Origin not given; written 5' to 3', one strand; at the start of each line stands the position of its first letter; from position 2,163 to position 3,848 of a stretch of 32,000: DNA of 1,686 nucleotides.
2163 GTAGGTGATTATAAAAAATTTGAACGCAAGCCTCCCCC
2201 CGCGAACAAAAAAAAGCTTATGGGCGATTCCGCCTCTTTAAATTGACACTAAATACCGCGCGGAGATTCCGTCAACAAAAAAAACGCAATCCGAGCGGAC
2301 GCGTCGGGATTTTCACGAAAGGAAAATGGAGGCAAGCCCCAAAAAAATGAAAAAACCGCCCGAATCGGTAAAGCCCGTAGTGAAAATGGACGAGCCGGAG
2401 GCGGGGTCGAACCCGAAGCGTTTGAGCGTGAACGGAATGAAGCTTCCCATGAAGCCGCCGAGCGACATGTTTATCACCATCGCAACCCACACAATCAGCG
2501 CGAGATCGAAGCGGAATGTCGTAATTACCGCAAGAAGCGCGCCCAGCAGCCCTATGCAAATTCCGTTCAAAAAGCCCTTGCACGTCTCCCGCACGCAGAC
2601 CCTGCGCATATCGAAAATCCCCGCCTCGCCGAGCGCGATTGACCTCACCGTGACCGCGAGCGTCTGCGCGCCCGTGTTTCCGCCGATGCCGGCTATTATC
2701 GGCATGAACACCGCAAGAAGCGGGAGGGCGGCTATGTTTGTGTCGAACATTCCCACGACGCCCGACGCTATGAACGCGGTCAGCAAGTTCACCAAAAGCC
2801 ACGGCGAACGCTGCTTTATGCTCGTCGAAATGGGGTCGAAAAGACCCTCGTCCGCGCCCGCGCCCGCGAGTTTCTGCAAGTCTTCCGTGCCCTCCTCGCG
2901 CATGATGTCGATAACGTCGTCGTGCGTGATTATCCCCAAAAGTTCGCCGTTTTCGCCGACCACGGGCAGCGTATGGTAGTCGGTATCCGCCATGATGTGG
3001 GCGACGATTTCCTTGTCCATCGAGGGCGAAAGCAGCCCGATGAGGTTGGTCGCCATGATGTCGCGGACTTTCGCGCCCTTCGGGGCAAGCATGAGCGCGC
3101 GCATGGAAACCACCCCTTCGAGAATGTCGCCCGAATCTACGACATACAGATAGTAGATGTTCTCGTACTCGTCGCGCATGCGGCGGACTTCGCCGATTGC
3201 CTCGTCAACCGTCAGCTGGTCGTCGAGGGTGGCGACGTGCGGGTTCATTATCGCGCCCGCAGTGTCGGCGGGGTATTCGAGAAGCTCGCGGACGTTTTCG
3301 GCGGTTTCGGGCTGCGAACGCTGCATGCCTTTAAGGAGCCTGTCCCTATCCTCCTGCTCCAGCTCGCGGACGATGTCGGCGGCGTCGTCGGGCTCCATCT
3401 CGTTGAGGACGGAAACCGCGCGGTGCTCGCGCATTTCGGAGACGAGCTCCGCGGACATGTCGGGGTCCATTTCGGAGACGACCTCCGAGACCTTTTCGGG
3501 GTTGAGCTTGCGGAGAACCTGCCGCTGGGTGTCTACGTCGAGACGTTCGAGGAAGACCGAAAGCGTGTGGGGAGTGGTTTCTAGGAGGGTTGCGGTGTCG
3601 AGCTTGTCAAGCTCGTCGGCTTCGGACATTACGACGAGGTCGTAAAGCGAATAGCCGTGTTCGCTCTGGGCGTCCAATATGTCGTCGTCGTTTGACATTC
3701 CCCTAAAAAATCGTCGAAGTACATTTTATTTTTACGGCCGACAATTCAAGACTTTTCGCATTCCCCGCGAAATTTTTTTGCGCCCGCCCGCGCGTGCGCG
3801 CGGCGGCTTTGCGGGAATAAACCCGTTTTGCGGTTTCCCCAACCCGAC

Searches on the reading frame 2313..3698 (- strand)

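Call 7: search_protein_families(library=pfam, proteins=[window:2313-3698:-], max_evalue=0.01)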
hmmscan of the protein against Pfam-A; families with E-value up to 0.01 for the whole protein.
window:2313-3698:- (461 aa): 5 families
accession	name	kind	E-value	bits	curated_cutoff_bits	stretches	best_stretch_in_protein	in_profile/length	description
PF01769.21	MgtE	-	5.4e-29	101.4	27.6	1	332-455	1-125/125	Divalent cation transporter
PF03448.22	MgtE_N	-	2.3e-22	79.9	25.9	1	44-145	4-102/102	MgtE intracellular N domain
PF00571.33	CBS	-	2.8e-16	60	24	2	211-266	1-55/57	CBS domain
PF14841.11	FliG_M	-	8e-07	29.6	25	0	97-141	19-66/76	FliG middle domain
PF14842.11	FliG_N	-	0.00049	21.1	25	0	94-141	8-55/104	FliG N-terminal domain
